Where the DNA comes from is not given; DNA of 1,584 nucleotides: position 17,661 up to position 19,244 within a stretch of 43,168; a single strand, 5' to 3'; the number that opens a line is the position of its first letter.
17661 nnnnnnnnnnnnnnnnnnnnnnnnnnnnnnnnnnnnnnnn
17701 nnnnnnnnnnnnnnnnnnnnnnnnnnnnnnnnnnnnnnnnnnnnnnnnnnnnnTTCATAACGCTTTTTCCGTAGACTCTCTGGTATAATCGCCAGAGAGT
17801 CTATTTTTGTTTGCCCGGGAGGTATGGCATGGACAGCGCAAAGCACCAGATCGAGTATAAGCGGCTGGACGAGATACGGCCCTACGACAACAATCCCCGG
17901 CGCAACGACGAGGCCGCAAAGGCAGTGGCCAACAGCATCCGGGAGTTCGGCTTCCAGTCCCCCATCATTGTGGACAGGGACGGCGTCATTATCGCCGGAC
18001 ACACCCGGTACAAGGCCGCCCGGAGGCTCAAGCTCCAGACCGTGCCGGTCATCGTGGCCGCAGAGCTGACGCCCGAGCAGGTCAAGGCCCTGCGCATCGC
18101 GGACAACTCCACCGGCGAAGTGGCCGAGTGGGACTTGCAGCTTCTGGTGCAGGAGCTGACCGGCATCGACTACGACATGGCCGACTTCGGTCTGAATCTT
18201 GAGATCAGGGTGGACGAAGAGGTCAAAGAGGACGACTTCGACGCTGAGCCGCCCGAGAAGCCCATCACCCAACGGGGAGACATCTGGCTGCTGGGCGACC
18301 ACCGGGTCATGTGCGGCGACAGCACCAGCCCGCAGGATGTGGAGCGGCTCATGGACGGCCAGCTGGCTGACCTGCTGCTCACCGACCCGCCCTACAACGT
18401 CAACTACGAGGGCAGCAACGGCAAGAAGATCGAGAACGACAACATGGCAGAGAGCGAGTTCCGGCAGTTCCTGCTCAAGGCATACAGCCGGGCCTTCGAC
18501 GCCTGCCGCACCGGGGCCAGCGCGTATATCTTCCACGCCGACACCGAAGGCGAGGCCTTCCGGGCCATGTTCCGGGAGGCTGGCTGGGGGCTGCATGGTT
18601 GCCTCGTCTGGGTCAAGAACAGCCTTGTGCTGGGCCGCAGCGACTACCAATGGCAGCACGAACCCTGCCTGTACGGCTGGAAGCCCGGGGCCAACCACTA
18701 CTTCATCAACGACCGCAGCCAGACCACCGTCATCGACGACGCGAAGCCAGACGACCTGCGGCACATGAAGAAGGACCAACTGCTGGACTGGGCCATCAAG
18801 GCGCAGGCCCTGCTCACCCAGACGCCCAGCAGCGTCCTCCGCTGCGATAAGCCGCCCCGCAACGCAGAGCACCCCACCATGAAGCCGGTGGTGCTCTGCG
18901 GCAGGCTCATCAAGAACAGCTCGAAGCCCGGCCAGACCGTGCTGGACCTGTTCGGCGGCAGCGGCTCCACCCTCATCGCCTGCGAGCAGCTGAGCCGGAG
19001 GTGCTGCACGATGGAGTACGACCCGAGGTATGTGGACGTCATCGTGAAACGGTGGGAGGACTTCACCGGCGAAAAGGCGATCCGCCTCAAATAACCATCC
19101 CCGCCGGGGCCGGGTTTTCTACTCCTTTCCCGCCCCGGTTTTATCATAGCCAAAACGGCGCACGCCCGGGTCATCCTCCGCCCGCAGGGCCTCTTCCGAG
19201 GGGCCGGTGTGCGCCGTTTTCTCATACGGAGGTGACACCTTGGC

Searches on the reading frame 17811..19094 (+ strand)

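Call 36: search_protein_families(library=pfam, proteins=[window:17811-19094:+], max_evalue=0.001)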
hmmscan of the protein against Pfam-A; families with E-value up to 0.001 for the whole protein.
window:17811-19094:+ (427 aa): 3 families
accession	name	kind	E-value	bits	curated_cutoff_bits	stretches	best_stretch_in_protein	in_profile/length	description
PF01555.25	N6_N4_Mtase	-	4.1e-29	102.5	26.7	1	187-412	2-220/221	DNA methylase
PF02195.25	ParB_N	-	4.9e-09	36.6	26.3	1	17-92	6-86/95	ParB N-terminal domain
PF03602.21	Cons_hypoth95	-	0.00039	20.6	24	0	373-419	41-88/182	Conserved hypothetical protein 95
